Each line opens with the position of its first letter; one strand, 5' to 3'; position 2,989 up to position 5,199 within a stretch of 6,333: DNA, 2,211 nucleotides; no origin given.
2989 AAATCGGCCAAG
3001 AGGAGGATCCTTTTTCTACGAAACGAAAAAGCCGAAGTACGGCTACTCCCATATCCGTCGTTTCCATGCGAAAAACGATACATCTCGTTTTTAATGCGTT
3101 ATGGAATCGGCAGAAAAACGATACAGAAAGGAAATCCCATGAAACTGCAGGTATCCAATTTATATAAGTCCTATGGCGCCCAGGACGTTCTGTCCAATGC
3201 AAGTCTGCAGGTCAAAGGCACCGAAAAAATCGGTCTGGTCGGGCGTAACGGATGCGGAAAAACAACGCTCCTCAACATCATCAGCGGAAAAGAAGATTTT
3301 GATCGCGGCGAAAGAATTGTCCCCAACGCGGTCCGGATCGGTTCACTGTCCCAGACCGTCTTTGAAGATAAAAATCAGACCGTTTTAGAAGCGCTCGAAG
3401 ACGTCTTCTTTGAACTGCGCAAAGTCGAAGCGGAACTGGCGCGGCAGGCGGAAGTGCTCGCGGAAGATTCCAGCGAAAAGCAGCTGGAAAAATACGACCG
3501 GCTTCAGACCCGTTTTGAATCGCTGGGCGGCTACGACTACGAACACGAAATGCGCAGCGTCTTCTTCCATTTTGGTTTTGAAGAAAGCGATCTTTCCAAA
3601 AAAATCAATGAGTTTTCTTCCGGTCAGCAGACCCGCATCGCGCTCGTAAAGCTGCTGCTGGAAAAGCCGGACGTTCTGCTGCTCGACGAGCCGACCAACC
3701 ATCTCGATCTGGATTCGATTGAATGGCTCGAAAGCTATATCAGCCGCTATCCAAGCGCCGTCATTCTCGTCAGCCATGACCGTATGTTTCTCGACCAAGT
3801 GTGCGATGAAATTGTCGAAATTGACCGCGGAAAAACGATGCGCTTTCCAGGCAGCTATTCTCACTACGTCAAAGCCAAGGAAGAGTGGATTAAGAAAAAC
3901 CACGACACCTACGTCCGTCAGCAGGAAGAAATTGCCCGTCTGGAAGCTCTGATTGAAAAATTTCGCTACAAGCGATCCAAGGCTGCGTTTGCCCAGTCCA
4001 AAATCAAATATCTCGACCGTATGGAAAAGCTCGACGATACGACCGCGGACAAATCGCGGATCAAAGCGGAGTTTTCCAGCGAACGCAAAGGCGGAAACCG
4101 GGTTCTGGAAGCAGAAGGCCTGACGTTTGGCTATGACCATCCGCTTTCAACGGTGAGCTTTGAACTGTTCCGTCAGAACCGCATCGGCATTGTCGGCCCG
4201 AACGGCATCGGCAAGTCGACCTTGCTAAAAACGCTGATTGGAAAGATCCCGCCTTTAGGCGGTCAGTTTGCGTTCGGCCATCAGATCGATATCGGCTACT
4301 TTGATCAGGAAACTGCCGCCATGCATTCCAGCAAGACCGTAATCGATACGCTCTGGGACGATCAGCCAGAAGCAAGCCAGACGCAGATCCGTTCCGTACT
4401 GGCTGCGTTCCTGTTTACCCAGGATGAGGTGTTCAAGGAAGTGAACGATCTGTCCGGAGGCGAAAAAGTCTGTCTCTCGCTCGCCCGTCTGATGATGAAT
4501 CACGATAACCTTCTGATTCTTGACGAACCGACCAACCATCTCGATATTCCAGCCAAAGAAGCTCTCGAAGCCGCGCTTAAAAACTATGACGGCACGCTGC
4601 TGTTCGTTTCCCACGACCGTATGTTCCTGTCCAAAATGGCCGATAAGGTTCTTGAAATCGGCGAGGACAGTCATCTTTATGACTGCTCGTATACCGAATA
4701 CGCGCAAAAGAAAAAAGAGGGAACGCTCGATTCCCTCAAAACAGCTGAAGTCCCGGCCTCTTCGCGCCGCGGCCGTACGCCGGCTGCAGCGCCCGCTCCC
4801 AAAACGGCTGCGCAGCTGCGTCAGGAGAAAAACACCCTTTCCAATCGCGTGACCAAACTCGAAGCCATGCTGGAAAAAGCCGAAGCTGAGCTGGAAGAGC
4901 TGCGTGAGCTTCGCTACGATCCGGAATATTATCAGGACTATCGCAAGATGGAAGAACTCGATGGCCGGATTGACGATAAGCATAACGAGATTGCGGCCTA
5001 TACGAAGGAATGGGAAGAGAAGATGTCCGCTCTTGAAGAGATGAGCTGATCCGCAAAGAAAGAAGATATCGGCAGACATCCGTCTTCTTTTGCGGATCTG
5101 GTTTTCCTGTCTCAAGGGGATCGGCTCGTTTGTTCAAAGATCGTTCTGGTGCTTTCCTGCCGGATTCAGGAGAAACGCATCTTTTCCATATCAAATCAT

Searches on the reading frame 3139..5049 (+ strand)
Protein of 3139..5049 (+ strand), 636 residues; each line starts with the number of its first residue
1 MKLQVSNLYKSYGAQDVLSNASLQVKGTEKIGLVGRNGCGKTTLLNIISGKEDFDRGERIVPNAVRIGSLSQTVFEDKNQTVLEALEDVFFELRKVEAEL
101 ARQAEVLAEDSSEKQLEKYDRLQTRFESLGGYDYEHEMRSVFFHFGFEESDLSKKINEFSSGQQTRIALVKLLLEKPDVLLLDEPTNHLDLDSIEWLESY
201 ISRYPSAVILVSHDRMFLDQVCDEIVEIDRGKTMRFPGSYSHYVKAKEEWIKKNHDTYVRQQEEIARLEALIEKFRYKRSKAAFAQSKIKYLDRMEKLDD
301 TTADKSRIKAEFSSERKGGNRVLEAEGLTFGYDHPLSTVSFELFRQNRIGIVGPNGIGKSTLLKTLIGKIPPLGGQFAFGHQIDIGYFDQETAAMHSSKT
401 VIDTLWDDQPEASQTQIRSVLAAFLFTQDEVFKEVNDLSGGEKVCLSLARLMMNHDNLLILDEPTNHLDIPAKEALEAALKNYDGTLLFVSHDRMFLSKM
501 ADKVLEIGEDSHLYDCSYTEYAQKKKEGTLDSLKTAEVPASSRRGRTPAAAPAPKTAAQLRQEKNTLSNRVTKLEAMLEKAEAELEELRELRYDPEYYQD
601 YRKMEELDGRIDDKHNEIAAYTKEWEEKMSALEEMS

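Call 8: find_encoding_contigs(protein=window:3139-5049:+, flank=10000, max_places=10)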
Protein window:3139-5049:+ (636 aa): no gene with exactly this product is on record in the collection.
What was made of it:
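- Tried and rejected: It was not on record (call 8).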

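Call 9: find_related_loci(query=window:3139-5046:+, collection=genome_contigs, flank=10000)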
Query window:3139-5046:+ (636 aa) in genome_contigs; peptide patterns used: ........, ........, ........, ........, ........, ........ (x = any residue, [..] = any of these).
92 stretches matched a pattern; 43 encode a relative of the query (tblastn E <= 1e-3); 43 distinct loci.
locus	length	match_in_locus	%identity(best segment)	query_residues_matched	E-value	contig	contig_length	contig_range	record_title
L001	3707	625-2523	85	1-633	0e+0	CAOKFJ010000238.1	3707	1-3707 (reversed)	MAG TPA_asm: uncultured Allobaculum sp. isolate SRR15730522_bin.59_metawrap_v1.3_MAG genome assembly, contig: NODE.10516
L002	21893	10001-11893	82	1-636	0e+0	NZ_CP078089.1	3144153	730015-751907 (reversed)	Allobaculum mucilyticum strain 128 chromosome, complete genome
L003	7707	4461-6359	79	1-636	0e+0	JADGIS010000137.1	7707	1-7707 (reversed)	Erysipelotrichaceae bacterium RD49 NODE_137_length_7707_cov_69.959763, whole genome shotgun sequence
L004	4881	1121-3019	78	1-636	0e+0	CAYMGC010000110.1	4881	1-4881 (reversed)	MAG TPA_asm: uncultured Erysipelotrichaceae bacterium isolate SRP199465_co2_395 genome assembly, contig: NODE_51642_leng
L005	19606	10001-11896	78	1-636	0e+0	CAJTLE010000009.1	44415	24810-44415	MAG TPA_asm: uncultured Allobaculum sp. isolate MGBC100415 genome assembly, contig: MGBC100415.9, whole genome shotgun s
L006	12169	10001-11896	78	1-636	0e+0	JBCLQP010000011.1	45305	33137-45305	Erysipelotrichaceae bacterium 51-3 voucher GPTB0111 scaffold11, whole genome shotgun sequence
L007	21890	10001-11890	77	1-635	0e+0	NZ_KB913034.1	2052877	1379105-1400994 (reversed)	Allobaculum stercoricanis DSM 13633 AllstDRAFT_scaffold1.1, whole genome shotgun sequence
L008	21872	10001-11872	66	1-633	0e+0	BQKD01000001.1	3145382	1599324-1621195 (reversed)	Erysipelotrichaceae bacterium OPF54 DNA, sequence1, whole genome shotgun sequence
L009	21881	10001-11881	65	1-634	0e+0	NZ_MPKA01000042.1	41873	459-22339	Dubosiella newyorkensis strain NYU-BL-A4 NODE_18_length_41873_cov_174.26_ID_35, whole genome shotgun sequence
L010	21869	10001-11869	66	1-633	0e+0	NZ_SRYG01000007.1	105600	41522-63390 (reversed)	Dubosiella muris strain NM09_H32 NODE_7_length_105600_cov_1123.313279, whole genome shotgun sequence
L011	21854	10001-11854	63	1-634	0e+0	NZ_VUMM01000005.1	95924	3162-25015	Floccifex porci strain LKV-178-WT-2G seq5, whole genome shotgun sequence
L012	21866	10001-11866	62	1-635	0e+0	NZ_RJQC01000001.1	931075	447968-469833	Absicoccus porci strain YH-panp20 panp20_1, whole genome shotgun sequence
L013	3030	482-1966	77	3-635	0e+0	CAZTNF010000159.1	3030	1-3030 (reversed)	MAG TPA_asm: uncultured Erysipelotrichaceae bacterium isolate SRP199465_co2_57 genome assembly, contig: NODE_90951_lengt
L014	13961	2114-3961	56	1-633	0e+0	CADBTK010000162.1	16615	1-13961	MAG: Erysipelothrix rhusiopathiae isolate RUG14284 genome assembly, contig: RUG14284_asm_162, whole genome shotgun seque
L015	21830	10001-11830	50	1-627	0e+0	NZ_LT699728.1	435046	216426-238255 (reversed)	Merdibacter massiliensis strain Marseille-P3254T, whole genome shotgun sequence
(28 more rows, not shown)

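Call 54: search_protein_families(library=pfam, proteins=[L007:5941-6699:+, L007:4086-5438:+, L007:3123-3764:+])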
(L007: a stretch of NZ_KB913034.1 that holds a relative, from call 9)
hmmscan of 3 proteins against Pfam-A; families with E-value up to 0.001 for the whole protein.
L007:5941-6699:+ (253 aa): 5 families
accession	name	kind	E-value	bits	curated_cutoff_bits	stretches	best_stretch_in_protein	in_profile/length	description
PF19127.6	Choline_bind_3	-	1.5e-08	34.9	27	1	68-109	2-45/47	Choline-binding repeat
PF00877.26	NLPC_P60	-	2.1e-07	31.3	23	1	165-224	13-80/105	NlpC/P60 family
PF01473.26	Choline_bind_1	-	2.4e-07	31.2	20.5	0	68-85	1-18/19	Putative cell wall binding repeat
PF19085.6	Choline_bind_2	-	9.2e-05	23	27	0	95-125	8-36/38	Choline-binding repeat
PF25309.1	ELLD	-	0.00029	21.2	27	0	165-220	119-173/175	Endolysin-like domain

L007:4086-5438:+ (451 aa): 2 families
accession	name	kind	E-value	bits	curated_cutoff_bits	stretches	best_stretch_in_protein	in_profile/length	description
PF00152.25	tRNA-synt_2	-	3e-66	224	25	1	120-445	10-307/308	tRNA synthetases class II (D, K and N)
PF01336.31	tRNA_anti-codon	-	1e-13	51.5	27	1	18-96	1-75/75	OB-fold nucleic acid binding domain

L007:3123-3764:+ (214 aa): 2 families
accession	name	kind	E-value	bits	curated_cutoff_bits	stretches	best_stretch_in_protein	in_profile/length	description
PF02629.25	CoA_binding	-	1.7e-16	61.2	22.3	1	84-175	3-95/97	CoA binding domain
PF06971.19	Put_DNA-bind_N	-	2.3e-16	60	27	1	7-54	2-49/49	Putative DNA-binding protein N-terminus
